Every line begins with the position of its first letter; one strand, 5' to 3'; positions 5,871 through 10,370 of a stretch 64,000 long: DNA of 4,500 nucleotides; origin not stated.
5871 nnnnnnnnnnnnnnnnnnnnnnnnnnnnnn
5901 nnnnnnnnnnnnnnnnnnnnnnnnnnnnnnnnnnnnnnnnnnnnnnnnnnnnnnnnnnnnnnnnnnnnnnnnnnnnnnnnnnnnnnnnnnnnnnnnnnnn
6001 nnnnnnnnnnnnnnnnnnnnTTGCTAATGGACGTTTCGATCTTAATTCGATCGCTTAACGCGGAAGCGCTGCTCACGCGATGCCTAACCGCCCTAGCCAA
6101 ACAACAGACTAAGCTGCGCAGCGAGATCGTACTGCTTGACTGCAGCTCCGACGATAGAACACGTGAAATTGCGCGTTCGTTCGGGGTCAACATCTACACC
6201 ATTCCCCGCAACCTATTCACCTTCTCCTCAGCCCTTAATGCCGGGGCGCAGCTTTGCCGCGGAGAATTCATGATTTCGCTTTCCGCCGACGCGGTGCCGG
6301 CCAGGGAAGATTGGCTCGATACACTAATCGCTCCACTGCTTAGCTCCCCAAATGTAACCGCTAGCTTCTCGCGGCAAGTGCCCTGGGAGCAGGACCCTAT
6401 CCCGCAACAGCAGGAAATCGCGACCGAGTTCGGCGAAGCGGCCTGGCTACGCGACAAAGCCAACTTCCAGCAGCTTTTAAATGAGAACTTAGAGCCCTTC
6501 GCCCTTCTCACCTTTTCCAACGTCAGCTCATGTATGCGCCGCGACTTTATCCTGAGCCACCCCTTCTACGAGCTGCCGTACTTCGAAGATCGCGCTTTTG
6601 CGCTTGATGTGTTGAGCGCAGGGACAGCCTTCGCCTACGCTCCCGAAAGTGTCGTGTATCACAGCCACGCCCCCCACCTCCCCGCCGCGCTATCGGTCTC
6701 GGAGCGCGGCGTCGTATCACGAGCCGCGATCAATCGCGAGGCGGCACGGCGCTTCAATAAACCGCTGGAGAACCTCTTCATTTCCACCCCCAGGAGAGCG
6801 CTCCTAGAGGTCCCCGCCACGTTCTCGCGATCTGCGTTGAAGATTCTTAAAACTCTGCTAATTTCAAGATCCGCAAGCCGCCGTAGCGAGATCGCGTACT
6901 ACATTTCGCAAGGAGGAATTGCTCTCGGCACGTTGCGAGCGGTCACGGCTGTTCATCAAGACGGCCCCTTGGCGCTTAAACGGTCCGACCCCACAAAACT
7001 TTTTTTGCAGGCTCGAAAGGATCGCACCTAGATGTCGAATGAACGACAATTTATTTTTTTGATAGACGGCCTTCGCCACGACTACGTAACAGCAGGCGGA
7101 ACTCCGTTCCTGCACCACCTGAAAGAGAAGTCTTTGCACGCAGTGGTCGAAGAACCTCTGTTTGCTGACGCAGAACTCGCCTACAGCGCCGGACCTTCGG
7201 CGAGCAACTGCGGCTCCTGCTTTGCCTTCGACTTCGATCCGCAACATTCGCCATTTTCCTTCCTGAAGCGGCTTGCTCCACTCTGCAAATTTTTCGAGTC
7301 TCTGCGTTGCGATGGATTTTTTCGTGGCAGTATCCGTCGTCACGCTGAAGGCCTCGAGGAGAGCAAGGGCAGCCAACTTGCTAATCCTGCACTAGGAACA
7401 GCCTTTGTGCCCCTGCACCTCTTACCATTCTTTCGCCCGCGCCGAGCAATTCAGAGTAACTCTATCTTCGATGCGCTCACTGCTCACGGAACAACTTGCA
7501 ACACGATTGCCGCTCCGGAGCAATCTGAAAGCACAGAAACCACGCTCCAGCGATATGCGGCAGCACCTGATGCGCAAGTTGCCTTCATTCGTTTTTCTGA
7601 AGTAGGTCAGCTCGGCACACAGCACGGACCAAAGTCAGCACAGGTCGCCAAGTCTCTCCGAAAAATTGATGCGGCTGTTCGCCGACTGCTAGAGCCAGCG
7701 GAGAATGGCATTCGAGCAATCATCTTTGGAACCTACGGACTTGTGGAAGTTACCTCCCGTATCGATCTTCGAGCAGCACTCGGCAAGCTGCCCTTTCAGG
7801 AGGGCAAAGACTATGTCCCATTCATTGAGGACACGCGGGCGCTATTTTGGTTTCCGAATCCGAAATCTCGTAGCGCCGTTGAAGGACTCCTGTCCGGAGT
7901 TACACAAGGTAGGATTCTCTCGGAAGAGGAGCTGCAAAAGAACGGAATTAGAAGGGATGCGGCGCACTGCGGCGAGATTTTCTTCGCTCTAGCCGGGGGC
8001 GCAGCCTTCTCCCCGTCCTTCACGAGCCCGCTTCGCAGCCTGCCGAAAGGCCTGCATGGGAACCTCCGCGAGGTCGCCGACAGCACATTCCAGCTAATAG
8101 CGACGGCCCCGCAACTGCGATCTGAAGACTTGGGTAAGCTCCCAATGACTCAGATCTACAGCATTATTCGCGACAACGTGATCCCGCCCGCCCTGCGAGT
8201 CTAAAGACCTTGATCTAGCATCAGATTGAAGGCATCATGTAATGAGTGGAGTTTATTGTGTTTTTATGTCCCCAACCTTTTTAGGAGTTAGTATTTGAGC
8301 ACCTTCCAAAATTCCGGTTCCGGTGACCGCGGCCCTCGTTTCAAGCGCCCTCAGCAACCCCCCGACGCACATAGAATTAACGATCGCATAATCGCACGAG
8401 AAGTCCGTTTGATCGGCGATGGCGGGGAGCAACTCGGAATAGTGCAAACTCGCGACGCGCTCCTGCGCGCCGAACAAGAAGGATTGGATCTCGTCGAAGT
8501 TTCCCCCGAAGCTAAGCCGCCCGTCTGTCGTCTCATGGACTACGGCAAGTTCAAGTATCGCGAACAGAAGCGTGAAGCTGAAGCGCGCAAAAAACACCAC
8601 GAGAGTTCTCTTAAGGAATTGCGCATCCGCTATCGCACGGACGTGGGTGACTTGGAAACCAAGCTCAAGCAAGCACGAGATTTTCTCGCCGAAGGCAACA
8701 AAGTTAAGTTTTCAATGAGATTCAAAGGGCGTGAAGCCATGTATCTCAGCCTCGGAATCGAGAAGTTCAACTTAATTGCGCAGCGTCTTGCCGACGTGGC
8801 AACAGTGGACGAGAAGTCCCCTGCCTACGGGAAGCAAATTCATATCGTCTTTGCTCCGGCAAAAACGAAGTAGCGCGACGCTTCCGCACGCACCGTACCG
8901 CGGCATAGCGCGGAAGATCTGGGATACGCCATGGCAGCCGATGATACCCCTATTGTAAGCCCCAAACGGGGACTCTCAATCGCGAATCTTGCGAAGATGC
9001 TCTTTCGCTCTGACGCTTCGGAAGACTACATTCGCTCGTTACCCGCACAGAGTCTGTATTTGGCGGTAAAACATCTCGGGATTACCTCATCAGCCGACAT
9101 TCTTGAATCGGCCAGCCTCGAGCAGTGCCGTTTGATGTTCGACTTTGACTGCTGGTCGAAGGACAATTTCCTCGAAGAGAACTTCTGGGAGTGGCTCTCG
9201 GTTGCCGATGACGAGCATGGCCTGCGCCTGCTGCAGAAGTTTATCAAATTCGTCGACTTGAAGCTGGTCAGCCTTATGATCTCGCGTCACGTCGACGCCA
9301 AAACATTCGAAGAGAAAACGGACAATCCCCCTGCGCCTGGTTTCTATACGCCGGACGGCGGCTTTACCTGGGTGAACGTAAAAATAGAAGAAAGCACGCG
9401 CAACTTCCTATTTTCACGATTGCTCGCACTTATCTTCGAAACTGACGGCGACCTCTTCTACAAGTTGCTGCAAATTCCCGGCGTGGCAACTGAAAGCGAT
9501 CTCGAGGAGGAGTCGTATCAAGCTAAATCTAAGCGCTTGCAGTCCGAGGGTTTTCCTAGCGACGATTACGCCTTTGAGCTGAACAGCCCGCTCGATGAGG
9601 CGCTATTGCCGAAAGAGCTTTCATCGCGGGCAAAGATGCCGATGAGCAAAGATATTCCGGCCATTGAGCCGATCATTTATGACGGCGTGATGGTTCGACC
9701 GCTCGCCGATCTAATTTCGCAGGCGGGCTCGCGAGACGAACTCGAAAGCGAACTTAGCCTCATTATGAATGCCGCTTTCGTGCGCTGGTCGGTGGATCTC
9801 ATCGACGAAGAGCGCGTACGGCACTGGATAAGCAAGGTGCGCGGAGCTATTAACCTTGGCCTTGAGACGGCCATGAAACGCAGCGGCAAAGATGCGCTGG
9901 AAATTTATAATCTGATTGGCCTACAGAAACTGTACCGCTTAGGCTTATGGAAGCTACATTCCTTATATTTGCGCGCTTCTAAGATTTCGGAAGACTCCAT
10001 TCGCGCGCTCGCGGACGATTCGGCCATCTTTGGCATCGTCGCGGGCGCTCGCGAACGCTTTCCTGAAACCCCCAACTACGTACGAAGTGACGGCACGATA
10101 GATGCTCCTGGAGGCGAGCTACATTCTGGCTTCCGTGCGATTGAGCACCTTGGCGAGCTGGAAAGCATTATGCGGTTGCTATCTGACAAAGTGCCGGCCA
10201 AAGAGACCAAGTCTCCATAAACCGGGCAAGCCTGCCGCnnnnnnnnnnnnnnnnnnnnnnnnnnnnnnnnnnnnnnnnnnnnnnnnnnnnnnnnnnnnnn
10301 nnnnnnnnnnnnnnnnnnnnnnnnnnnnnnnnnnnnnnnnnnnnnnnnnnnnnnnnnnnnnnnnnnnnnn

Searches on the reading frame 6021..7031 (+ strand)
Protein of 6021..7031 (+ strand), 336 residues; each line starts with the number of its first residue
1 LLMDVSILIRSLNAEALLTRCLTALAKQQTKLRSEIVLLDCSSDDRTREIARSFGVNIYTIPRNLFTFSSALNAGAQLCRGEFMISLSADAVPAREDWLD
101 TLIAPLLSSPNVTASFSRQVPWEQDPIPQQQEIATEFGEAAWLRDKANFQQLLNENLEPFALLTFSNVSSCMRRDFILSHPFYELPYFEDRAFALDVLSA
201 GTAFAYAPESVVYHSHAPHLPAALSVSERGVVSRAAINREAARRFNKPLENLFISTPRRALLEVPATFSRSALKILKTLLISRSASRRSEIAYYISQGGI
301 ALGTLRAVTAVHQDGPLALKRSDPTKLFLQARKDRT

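Call 81: search_protein_families(library=pfam, proteins=[window:6021-7031:+], max_evalue=0.0001)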
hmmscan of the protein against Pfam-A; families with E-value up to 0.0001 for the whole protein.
window:6021-7031:+ (336 aa): 2 families
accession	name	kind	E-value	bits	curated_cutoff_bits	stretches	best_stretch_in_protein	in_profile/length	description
PF00535.33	Glycos_transf_2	-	2e-19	70.5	23.3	1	6-145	1-132/168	Glycosyl transferase family 2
PF13641.12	Glyco_tranf_2_3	-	6.3e-06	26.8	27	1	5-230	3-227/230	Glycosyltransferase like family 2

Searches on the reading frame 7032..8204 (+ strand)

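Call 81: search_protein_families(library=pfam, proteins=[window:7032-8204:+], max_evalue=0.0001)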
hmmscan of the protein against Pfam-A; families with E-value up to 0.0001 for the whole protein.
window:7032-8204:+ (390 aa): 1 family
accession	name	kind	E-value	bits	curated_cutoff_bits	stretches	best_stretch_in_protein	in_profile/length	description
PF01663.27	Phosphodiest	-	5.3e-12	46.4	23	1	172-248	145-234/342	Type I phosphodiesterase / nucleotide pyrophosphatase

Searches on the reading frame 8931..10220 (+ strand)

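Call 81: search_protein_families(library=pfam, proteins=[window:8931-10220:+], max_evalue=0.0001)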
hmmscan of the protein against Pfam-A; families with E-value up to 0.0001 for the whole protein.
window:8931-10220:+ (429 aa): 1 family
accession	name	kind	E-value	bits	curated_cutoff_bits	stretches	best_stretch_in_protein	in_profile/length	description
PF19676.4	DUF6178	-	1.2e-53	182.8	25.5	1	21-358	25-368/561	Family of unknown function (DUF6178)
